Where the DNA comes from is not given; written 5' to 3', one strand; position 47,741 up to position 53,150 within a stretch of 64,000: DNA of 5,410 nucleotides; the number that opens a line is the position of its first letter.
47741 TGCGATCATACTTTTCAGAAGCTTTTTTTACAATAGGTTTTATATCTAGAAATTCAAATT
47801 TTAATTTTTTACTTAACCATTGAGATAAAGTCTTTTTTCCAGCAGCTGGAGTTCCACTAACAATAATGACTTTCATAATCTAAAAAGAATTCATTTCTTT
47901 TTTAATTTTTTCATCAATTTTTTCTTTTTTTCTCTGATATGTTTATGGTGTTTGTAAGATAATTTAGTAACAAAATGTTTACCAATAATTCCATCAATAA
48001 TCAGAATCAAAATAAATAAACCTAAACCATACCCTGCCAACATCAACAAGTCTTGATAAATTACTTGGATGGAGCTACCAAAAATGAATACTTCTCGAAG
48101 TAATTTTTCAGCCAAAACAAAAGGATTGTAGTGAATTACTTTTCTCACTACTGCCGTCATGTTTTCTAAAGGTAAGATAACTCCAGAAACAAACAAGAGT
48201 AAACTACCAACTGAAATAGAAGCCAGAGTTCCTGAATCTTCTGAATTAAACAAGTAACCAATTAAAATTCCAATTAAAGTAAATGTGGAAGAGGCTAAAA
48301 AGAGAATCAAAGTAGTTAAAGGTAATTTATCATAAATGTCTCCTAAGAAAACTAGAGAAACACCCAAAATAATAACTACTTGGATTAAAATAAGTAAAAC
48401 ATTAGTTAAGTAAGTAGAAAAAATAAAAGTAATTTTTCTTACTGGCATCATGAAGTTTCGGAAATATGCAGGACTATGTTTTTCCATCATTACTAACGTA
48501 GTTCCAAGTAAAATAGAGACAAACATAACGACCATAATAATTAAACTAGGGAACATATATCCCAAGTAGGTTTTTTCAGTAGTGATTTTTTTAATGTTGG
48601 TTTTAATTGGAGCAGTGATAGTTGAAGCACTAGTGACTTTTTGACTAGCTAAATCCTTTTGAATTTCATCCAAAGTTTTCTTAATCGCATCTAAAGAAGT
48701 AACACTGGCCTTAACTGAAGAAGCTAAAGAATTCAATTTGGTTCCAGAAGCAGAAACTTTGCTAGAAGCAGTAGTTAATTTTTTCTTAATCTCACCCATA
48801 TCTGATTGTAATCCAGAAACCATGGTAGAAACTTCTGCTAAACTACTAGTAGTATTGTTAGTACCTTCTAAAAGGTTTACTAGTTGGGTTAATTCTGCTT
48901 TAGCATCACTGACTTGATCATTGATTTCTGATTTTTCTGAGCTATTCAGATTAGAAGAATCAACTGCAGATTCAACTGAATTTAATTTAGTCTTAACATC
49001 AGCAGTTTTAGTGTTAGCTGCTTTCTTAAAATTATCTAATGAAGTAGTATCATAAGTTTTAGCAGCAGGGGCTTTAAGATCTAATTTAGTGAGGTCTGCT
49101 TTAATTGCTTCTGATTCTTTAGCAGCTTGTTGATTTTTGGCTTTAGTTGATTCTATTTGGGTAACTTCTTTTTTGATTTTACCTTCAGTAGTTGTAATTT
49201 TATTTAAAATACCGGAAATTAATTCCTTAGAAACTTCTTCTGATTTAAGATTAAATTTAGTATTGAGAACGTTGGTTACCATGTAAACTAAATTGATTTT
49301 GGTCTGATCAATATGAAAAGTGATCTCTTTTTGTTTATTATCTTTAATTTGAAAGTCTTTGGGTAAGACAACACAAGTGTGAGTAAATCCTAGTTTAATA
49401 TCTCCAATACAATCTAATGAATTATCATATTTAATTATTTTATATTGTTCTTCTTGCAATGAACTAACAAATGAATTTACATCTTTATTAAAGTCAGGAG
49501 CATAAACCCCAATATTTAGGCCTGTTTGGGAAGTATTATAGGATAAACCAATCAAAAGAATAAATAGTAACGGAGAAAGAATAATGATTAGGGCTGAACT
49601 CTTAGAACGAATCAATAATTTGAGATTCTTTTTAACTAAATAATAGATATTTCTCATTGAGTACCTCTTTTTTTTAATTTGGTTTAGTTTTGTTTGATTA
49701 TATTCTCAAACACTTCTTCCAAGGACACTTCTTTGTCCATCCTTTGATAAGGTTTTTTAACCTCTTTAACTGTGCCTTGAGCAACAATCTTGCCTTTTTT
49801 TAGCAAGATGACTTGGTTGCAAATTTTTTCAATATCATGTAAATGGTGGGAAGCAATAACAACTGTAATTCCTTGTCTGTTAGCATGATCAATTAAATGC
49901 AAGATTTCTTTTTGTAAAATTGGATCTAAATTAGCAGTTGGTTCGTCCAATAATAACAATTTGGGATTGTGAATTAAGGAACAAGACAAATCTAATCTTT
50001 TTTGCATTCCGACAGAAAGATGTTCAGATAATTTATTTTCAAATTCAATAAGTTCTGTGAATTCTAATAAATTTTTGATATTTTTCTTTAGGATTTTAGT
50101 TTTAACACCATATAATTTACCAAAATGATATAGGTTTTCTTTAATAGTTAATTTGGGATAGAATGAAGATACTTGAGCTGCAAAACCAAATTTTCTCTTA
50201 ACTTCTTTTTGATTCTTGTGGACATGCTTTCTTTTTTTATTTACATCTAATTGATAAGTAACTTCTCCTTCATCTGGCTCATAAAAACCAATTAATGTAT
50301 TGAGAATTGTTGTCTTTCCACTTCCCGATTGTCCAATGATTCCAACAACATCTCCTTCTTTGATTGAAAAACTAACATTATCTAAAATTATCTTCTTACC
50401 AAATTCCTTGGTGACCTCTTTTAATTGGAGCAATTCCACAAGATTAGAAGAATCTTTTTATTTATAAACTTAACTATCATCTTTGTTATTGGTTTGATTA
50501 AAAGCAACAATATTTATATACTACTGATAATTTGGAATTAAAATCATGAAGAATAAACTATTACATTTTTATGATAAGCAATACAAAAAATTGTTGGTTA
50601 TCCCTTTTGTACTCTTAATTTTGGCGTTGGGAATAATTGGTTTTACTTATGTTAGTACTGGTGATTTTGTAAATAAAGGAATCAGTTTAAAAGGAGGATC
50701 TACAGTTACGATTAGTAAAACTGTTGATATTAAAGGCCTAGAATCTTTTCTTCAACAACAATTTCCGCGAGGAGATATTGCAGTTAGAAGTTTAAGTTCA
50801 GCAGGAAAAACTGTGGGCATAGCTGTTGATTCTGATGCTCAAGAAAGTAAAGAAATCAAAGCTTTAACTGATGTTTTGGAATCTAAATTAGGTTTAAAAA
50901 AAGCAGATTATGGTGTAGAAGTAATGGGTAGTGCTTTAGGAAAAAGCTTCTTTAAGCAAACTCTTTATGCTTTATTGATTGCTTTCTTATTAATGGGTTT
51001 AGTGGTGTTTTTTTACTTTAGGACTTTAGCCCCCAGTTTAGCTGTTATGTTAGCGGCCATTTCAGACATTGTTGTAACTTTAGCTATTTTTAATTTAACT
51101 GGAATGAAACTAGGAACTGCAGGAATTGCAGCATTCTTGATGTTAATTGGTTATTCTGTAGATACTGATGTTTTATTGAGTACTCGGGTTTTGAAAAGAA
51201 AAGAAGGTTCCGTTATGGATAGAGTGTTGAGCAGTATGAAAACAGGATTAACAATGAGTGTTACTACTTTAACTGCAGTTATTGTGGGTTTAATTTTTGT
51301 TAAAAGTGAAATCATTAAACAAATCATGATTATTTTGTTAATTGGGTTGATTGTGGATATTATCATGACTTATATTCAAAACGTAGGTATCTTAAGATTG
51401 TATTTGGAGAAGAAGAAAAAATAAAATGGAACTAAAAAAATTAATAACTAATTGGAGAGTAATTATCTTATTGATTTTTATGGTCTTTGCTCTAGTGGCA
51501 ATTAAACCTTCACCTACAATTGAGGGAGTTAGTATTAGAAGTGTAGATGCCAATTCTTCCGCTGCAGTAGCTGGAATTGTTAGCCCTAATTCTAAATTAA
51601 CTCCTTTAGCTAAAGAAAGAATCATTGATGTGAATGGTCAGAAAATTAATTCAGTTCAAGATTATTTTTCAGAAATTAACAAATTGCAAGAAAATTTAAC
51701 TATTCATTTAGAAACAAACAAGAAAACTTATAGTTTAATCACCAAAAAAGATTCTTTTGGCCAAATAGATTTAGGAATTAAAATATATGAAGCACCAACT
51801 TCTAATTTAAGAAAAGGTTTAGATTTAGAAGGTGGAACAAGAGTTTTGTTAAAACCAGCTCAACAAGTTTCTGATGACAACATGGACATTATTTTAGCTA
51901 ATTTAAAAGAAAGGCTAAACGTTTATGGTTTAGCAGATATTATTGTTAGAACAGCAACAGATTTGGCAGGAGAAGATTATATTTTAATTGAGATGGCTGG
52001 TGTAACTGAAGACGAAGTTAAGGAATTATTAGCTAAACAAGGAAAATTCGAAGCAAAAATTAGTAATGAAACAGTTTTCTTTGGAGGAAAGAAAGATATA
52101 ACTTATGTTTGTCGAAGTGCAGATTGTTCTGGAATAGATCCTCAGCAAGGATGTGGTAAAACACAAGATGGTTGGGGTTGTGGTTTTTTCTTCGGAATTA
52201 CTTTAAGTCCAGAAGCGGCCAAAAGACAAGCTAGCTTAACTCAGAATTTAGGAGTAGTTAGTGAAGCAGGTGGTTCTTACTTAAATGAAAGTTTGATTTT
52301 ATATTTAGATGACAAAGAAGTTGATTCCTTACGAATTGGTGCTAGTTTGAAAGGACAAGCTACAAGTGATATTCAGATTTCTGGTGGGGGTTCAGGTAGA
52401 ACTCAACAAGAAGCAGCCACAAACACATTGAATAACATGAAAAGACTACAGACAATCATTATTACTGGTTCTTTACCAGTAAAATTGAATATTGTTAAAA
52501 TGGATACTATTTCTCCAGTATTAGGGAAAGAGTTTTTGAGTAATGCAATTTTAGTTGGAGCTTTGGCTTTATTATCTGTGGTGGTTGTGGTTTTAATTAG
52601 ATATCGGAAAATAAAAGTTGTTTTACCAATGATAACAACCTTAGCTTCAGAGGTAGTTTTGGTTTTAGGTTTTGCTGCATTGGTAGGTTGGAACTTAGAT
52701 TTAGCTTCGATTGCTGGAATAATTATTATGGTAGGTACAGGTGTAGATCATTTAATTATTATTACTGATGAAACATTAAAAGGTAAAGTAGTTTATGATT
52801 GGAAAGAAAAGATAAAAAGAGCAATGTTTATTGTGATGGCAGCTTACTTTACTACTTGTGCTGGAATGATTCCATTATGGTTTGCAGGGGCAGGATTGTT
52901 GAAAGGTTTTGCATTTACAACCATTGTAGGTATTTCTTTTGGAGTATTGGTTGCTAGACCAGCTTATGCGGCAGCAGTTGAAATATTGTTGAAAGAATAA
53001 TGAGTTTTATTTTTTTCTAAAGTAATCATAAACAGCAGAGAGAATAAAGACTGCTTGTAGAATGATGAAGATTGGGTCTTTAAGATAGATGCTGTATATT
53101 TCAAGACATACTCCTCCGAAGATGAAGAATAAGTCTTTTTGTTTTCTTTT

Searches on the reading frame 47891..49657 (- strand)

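Call 44: search_protein_families(library=pfam, proteins=[window:47891-49657:-], max_evalue=0.001)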
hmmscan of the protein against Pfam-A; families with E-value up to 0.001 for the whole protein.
window:47891-49657:- (588 aa): 3 families
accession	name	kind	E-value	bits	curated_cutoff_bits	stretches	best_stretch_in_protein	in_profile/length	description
PF12698.13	ABC2_membrane_3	-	1.3e-30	107.1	31.6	2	259-552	82-346/347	ABC-2 family transporter protein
PF01061.29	ABC2_membrane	-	2.3e-16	60.4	26.9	1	366-524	48-210/211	ABC-2 type transporter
PF12679.13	ABC2_membrane_2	-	7.6e-06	25.8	27.2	1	332-522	48-241/283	ABC-2 family transporter protein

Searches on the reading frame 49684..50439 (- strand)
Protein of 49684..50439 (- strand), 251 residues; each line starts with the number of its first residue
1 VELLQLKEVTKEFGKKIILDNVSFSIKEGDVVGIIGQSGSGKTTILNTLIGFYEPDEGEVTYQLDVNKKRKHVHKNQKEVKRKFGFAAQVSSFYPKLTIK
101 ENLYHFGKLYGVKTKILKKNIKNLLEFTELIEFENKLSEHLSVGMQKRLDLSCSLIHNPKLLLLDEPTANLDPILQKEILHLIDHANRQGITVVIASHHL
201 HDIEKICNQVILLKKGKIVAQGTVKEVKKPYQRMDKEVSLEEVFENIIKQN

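Call 44: search_protein_families(library=pfam, proteins=[window:49684-50439:-], max_evalue=0.001)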
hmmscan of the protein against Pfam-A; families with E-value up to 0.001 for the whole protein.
window:49684-50439:- (251 aa): 7 families
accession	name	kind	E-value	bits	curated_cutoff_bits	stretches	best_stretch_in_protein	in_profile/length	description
PF00005.33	ABC_tran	-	7.8e-32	111.2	25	1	19-169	1-137/137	ABC transporter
PF13304.12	AAA_21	-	2.9e-11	44.4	27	1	139-199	236-299/304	AAA domain, putative AbiEii toxin, Type IV TA system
PF20720.3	nSTAND3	-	0.00016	21.8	27.2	1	27-80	15-68/155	Novel STAND NTPase 3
PF02463.25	SMC_N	-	0.00029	20.7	40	1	30-206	25-208/220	RecF/RecN/SMC N terminal domain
PF13173.12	AAA_14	-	0.00041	20.8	27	0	30-75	3-48/129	AAA domain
PF03193.22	RsgA_GTPase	-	0.00051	20.4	30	0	20-62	98-139/174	RsgA GTPase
PF00735.24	Septin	-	0.00097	18.9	26.2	0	34-82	9-57/280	Septin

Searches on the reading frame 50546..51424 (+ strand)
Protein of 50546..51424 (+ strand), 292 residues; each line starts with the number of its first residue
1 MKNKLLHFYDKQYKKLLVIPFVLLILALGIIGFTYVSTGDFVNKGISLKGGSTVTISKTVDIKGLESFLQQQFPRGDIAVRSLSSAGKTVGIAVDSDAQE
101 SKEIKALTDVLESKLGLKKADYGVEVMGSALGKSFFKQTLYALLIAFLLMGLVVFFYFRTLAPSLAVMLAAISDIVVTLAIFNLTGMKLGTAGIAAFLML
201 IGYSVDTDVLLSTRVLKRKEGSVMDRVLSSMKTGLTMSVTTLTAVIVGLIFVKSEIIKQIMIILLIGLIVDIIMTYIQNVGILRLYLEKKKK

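Call 44: search_protein_families(library=pfam, proteins=[window:50546-51424:+], max_evalue=0.001)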
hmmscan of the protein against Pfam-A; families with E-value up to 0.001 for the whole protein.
window:50546-51424:+ (292 aa): 1 family
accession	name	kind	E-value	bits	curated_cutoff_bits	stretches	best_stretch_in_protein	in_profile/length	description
PF02355.23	SecD_SecF_C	-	4.8e-30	104.8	20.5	1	118-287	12-187/189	Protein export membrane protein SecD/SecF, C-terminal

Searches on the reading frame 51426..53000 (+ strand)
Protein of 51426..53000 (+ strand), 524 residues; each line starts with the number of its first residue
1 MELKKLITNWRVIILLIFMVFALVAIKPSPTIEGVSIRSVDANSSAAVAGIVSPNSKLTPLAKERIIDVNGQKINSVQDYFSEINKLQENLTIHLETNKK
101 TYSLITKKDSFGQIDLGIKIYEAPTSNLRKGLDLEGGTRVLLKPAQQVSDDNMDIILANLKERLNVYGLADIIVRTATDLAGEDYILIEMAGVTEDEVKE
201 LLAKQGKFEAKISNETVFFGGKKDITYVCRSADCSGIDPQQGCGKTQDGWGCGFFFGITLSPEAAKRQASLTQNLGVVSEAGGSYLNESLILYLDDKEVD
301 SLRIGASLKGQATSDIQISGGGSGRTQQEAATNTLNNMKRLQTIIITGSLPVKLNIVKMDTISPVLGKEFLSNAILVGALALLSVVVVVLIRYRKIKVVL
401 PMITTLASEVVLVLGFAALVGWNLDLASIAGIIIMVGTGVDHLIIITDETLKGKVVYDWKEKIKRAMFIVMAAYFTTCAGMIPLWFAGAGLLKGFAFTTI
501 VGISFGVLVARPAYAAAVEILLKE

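Call 44: search_protein_families(library=pfam, proteins=[window:51426-53000:+], max_evalue=0.001)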
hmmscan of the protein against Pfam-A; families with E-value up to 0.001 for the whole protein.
window:51426-53000:+ (524 aa): 1 family
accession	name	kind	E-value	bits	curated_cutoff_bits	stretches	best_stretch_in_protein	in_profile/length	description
PF02355.23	SecD_SecF_C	-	2.3e-17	63.4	20.5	1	353-508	12-173/189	Protein export membrane protein SecD/SecF, C-terminal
